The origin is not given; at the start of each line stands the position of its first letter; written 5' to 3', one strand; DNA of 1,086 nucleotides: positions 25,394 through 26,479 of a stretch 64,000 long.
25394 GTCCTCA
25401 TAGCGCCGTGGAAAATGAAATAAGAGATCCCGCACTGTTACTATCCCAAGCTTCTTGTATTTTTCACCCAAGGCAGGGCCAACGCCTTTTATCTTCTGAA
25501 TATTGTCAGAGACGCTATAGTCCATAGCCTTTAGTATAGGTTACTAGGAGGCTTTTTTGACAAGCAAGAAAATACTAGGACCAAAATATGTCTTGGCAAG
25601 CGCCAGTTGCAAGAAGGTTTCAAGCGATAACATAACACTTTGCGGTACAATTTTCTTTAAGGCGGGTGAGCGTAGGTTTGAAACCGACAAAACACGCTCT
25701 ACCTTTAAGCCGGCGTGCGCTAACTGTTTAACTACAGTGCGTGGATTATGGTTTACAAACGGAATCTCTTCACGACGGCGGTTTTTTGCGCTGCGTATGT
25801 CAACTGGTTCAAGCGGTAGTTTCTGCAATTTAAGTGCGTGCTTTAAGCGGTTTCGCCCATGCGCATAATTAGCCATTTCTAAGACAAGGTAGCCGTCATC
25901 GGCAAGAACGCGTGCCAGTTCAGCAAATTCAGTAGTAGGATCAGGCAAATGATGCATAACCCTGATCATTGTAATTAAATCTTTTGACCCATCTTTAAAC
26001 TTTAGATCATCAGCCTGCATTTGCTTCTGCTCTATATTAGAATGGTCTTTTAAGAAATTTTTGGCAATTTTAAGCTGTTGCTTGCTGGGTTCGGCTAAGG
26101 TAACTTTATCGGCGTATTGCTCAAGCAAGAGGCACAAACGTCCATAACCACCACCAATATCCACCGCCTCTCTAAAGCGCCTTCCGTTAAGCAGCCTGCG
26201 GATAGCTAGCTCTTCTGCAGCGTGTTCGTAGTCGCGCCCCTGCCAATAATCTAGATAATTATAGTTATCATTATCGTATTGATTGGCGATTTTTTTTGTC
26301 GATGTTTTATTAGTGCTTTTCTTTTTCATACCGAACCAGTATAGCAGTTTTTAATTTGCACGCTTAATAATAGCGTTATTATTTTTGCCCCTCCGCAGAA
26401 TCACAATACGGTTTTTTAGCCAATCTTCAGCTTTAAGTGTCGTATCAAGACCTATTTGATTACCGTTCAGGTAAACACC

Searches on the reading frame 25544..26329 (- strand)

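Call 20: search_protein_families(library=pfam, proteins=[window:25544-26329:-], max_evalue=0.01)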
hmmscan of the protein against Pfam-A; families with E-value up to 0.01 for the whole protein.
window:25544-26329:- (261 aa): 9 families
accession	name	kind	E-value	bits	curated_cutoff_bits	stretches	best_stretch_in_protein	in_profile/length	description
PF08241.18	Methyltransf_11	-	1.1e-18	68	21.2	1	56-150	1-95/95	Methyltransferase domain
PF13489.12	Methyltransf_23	-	4.1e-18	66.1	27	1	41-168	12-134/164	Methyltransferase domain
PF13649.12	Methyltransf_25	-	4.4e-15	56.6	27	1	56-146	2-97/97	Methyltransferase domain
PF08242.18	Methyltransf_12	-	3.9e-13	50.4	30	1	56-148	1-98/98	Methyltransferase domain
PF13847.12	Methyltransf_31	-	7.7e-09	35.8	27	1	55-158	7-114/145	Methyltransferase domain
PF01209.24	Ubie_methyltran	-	4.6e-08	33.1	20.1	1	12-153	14-155/233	ubiE/COQ5 methyltransferase family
PF05891.18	Methyltransf_PK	-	3.3e-06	27.2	27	1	39-156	43-165/218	AdoMet dependent proline di-methyltransferase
PF02353.26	CMAS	-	0.00032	20.5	27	1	54-166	65-180/273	Mycolic acid cyclopropane synthetase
PF05175.20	MTS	-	0.0021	18.1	23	1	47-119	27-102/170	Methyltransferase small domain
